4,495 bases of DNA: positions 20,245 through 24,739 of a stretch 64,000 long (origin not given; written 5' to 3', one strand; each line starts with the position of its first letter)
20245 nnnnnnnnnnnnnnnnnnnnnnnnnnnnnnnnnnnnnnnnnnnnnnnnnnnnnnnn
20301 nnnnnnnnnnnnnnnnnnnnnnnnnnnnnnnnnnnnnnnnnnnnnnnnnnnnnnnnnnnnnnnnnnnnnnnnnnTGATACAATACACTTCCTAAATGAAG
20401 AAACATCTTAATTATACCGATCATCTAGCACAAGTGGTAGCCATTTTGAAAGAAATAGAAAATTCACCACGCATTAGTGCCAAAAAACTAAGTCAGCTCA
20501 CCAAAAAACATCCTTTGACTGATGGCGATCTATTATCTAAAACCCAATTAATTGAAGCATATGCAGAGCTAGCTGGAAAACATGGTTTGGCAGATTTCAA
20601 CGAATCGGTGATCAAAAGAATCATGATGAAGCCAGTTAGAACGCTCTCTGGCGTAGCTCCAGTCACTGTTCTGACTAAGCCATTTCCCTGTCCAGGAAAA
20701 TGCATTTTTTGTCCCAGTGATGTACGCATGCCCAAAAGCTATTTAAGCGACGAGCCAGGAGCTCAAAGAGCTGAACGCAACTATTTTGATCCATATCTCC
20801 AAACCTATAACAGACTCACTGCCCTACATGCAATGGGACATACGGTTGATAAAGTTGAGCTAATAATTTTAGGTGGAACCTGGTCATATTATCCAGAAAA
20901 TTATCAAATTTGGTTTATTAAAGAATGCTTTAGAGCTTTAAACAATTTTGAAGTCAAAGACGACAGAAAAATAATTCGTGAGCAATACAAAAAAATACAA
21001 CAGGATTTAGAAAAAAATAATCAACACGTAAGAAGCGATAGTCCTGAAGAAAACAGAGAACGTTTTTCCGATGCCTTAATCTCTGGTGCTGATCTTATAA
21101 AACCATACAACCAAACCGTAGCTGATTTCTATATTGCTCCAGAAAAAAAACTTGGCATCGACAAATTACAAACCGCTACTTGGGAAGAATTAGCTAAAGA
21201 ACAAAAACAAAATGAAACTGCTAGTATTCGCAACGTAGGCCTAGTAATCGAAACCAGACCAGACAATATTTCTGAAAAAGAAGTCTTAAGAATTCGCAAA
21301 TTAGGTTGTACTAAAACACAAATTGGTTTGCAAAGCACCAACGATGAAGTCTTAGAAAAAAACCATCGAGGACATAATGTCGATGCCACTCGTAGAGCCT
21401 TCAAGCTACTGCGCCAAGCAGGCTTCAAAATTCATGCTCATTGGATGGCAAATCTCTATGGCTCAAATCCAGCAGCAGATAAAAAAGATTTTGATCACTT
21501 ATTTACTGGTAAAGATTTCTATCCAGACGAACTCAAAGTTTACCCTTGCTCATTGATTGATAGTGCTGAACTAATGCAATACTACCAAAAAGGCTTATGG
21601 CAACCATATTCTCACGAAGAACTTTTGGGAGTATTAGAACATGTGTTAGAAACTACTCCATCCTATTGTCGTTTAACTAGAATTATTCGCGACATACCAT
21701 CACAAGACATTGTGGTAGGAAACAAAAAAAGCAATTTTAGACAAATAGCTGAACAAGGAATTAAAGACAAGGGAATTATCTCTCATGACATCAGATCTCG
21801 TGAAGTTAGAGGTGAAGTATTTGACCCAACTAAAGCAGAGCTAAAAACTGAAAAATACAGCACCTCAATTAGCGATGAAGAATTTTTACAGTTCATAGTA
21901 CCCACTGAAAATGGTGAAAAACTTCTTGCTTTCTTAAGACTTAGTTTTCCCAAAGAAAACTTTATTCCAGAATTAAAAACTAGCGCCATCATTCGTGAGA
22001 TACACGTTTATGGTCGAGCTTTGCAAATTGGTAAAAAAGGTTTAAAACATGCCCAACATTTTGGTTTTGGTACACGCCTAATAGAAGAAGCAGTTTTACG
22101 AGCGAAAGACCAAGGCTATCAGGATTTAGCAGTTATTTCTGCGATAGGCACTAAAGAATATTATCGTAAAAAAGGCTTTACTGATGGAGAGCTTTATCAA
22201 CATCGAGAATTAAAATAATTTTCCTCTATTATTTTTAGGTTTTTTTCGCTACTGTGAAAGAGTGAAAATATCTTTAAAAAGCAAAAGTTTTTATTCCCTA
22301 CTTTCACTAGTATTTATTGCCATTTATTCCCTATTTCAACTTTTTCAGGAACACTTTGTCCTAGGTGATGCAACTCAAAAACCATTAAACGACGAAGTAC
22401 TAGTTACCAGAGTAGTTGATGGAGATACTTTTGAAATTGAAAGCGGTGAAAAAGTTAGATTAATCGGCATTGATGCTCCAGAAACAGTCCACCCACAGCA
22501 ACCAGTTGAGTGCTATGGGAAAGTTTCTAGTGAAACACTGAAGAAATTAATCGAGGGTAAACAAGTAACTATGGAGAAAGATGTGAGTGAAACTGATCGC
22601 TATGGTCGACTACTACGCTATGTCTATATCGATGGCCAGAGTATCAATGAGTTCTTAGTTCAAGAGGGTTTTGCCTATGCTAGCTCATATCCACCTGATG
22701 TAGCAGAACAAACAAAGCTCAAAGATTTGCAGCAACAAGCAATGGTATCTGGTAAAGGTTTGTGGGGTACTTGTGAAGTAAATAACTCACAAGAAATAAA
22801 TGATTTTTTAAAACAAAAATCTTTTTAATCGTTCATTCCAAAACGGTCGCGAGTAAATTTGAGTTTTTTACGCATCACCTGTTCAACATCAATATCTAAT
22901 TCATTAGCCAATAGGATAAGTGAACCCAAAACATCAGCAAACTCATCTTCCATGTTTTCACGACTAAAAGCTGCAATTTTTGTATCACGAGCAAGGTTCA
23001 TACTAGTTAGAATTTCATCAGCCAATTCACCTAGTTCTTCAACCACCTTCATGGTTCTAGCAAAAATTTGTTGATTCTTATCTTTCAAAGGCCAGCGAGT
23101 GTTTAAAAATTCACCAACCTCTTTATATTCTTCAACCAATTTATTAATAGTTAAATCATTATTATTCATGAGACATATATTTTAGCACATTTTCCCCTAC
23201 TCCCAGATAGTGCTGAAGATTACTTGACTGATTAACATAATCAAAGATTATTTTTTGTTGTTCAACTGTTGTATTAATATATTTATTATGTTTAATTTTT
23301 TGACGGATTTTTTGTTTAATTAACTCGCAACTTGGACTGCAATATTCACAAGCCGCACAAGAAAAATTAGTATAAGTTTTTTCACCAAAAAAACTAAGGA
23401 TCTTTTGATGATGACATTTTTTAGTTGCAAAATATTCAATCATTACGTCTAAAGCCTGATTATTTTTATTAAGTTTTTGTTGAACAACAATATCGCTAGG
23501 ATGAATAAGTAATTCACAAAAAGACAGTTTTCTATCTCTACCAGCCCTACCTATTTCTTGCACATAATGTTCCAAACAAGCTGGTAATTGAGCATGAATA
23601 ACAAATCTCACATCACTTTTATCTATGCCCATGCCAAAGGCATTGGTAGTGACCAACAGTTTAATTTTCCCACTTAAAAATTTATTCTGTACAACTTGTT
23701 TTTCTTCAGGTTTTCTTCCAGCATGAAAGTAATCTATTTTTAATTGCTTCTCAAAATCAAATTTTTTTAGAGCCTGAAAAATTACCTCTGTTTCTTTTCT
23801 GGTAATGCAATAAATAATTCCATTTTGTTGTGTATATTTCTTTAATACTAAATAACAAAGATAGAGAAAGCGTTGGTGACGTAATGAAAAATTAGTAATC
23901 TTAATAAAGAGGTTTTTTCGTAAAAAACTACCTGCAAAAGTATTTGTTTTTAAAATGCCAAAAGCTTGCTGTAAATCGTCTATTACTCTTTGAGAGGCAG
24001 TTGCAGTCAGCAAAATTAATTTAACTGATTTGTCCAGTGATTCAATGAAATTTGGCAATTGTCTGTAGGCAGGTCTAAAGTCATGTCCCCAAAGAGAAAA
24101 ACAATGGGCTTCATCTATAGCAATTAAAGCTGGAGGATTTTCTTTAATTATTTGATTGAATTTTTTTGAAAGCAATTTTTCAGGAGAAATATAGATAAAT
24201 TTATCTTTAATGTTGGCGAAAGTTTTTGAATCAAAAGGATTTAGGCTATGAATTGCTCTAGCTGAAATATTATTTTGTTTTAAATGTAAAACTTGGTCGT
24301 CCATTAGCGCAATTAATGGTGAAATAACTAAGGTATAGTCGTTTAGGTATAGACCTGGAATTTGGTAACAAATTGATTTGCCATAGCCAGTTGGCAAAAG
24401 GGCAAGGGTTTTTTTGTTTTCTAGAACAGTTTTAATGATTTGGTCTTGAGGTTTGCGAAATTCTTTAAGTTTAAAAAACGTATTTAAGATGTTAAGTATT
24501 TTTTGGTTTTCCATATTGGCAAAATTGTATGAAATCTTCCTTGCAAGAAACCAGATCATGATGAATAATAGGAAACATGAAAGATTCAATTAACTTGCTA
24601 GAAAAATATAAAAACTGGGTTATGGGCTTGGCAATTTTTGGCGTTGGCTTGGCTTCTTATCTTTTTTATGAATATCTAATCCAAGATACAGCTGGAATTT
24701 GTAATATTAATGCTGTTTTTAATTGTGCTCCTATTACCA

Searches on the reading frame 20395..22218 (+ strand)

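Call 23: search_protein_families(library=pfam, proteins=[window:20395-22218:+], max_evalue=0.00001)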
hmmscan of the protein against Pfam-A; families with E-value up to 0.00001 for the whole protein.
window:20395-22218:+ (607 aa): 2 families
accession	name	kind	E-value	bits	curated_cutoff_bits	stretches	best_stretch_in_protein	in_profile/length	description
PF16199.10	Radical_SAM_C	-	5.2e-14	52.6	31.9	1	377-454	1-81/85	Radical_SAM C-terminal domain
PF04055.27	Radical_SAM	-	4.5e-13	50.1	29.5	1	267-346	70-143/166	Radical SAM superfamily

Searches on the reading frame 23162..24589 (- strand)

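Call 68: search_protein_families(library=pfam, proteins=[window:23162-24589:-], max_evalue=0.00001)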
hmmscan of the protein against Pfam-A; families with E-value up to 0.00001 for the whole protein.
window:23162-24589:- (475 aa): 4 families
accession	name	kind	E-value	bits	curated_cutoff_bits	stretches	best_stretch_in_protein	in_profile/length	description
PF00270.35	DEAD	-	1.6e-21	77.2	26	1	46-205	2-166/167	DEAD/DEAH box helicase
PF00271.37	Helicase_C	-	4.6e-21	75.6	23.5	1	242-352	4-109/110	Helicase conserved C-terminal domain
PF16124.10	RecQ_Zn_bind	-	1.1e-07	32.9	25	1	372-417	20-65/66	RecQ zinc-binding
PF04851.21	ResIII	-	2.6e-06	27.9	22.5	1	43-198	3-162/164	Type III restriction enzyme, res subunit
